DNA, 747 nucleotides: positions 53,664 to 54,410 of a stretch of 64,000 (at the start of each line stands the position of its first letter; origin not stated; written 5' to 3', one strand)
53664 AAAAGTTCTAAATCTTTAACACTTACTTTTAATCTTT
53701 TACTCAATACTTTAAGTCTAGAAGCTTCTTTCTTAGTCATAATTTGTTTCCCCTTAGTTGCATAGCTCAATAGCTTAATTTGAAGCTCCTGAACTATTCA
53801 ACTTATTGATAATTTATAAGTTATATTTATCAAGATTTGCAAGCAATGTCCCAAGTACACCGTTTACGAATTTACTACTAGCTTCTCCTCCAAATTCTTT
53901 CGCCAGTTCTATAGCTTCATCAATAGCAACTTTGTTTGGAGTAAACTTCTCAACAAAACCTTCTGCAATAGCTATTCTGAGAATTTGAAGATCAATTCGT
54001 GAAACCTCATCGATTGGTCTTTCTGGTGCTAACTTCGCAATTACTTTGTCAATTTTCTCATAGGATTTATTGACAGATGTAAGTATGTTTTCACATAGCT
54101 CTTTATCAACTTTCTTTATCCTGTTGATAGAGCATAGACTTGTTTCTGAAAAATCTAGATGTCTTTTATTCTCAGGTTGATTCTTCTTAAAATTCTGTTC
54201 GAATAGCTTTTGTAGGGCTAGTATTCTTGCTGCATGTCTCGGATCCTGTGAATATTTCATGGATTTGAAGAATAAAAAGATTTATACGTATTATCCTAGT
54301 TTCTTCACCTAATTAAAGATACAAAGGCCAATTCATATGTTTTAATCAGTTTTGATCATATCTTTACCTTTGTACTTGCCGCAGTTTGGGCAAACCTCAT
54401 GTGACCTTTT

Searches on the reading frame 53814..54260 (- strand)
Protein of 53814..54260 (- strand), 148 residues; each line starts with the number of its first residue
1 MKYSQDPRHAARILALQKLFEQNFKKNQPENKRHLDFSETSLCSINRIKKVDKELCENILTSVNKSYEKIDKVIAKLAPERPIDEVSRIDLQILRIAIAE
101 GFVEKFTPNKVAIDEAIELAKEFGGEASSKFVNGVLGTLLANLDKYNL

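Call 10: search_protein_families(library=pfam, proteins=[window:53814-54260:-], max_evalue=0.001)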
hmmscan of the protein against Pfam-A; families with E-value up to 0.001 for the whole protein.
window:53814-54260:- (148 aa): 1 family
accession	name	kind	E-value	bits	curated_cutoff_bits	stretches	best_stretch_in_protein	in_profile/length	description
PF01029.23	NusB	-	6.9e-30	104.6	23.1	1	9-139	1-131/133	NusB family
